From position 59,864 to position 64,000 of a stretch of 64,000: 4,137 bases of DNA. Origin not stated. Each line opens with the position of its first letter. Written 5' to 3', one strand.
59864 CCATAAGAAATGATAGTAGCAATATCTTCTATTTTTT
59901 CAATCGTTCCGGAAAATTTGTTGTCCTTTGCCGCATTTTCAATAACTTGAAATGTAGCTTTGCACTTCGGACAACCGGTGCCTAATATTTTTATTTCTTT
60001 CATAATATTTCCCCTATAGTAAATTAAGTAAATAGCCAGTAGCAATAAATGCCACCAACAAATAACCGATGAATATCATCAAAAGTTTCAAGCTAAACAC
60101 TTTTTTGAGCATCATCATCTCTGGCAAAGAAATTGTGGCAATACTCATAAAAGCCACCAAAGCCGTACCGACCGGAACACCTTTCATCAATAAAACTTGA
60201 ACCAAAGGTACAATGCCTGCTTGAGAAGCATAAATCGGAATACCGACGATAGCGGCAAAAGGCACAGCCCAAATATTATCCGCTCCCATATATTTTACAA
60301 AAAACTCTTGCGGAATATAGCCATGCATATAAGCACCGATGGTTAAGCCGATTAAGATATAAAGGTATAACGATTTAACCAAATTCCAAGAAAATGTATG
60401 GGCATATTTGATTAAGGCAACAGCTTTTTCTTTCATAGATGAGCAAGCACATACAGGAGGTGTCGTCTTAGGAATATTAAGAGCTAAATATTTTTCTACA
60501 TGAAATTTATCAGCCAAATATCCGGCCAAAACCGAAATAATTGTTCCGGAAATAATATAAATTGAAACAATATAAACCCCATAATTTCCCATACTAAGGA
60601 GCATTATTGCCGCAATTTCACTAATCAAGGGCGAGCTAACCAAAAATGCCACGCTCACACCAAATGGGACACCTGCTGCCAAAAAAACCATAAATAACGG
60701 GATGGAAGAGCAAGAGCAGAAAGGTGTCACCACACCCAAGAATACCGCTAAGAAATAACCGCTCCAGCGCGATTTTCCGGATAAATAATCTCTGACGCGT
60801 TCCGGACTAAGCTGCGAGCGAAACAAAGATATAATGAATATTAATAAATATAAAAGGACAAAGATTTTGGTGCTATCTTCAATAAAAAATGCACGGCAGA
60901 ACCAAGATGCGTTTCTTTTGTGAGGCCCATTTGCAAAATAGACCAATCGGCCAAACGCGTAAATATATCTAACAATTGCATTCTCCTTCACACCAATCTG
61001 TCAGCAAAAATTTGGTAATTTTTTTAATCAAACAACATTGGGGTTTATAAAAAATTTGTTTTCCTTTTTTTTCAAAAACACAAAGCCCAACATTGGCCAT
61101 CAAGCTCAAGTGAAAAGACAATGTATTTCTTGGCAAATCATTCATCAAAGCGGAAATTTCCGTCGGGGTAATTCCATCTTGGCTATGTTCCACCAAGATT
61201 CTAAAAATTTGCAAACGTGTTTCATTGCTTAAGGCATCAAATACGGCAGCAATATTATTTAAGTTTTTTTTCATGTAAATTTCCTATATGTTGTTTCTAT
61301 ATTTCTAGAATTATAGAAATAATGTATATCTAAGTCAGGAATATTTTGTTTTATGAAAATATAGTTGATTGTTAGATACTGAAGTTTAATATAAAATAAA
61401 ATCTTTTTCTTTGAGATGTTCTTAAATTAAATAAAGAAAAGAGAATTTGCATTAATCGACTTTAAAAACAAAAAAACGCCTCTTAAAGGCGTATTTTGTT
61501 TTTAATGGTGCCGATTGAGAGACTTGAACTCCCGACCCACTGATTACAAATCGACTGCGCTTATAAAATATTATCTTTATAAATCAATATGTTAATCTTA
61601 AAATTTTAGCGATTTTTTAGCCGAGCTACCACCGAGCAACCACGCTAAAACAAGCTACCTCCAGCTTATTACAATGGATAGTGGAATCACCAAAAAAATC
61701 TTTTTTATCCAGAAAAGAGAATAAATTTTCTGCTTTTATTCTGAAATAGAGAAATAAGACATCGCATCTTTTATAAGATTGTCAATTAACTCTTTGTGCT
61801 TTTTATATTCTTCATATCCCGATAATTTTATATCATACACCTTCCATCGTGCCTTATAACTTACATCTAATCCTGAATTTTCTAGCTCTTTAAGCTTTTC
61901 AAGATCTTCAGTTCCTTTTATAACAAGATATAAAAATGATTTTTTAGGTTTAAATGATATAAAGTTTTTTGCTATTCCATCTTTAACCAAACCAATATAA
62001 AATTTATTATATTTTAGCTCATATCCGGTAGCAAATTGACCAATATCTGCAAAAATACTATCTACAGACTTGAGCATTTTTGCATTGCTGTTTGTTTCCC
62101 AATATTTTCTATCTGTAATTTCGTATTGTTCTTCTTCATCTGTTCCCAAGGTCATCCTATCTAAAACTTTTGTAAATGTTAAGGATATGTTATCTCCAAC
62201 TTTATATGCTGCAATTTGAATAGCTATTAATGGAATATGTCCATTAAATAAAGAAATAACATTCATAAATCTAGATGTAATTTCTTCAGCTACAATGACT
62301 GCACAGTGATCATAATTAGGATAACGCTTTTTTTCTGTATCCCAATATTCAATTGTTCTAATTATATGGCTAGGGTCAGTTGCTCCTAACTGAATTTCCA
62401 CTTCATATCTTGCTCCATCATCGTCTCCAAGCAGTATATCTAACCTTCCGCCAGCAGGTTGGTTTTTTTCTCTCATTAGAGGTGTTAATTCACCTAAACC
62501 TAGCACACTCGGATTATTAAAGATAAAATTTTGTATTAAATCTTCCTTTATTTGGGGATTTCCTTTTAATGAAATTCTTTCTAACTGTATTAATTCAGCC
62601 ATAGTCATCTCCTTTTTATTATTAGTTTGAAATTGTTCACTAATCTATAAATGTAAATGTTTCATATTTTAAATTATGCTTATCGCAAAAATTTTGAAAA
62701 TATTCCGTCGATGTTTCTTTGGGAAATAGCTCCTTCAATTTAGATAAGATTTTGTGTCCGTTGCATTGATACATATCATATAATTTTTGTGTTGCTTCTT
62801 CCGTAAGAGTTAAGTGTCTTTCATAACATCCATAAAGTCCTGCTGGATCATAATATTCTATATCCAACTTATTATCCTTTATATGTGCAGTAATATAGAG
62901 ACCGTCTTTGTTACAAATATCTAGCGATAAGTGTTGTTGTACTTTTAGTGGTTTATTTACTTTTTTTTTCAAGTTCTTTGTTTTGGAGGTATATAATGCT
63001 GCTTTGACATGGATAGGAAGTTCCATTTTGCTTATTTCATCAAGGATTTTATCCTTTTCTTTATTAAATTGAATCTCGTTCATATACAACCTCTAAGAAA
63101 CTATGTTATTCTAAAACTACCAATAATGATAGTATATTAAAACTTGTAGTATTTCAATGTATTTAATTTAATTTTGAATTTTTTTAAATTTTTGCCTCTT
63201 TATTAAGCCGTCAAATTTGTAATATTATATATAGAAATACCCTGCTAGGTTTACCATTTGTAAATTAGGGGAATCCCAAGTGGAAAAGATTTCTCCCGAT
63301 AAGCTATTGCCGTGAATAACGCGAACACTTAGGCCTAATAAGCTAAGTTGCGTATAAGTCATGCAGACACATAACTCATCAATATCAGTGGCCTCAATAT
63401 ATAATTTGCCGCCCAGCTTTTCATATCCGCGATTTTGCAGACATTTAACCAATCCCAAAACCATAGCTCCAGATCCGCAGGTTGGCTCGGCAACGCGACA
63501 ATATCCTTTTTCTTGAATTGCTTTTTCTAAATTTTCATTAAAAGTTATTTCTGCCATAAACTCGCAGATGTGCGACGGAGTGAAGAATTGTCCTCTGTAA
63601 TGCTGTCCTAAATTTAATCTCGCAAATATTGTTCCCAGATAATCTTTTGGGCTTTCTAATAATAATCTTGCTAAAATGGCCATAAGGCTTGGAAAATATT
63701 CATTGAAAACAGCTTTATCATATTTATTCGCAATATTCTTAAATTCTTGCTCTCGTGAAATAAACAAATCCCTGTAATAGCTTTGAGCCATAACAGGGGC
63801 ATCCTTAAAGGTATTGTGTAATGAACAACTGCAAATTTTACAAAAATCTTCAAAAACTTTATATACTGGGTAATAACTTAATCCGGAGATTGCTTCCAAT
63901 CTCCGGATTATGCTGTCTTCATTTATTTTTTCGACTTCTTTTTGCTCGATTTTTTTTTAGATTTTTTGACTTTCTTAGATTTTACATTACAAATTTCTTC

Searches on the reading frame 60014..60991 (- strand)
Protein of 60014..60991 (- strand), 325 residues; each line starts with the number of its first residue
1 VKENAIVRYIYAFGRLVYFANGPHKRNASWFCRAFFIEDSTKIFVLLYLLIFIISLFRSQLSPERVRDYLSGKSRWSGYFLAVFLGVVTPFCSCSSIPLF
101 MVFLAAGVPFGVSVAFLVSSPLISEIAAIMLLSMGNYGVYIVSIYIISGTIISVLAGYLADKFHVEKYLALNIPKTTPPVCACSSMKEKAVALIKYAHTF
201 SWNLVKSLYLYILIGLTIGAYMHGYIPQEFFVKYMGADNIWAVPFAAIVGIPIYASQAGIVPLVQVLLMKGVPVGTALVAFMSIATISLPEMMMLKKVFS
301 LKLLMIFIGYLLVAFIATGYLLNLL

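Call 33: search_protein_families(library=pfam, proteins=[window:60014-60991:-], max_evalue=0.001)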
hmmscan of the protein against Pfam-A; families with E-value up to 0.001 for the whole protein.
window:60014-60991:- (325 aa): 1 family
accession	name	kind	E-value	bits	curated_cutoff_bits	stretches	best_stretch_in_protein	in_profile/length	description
PF03773.19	ArsP_1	-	4.5e-54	184.1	32.3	1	34-323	7-293/294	Predicted permease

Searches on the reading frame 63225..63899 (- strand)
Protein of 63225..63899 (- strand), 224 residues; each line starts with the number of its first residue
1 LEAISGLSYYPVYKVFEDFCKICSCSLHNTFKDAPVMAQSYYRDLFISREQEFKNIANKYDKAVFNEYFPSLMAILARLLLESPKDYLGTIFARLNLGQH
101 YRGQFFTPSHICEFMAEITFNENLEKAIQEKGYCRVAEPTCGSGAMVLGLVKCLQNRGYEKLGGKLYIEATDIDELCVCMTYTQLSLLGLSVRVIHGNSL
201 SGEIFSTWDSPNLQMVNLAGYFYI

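Call 33: search_protein_families(library=pfam, proteins=[window:63225-63899:-], max_evalue=0.001)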
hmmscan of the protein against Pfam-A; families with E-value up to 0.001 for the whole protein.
window:63225-63899:- (224 aa): 1 family
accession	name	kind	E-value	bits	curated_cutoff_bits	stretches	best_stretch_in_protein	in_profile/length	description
PF02384.22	N6_Mtase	-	7.3e-07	29.2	20.4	1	101-206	24-121/311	N-6 DNA Methylase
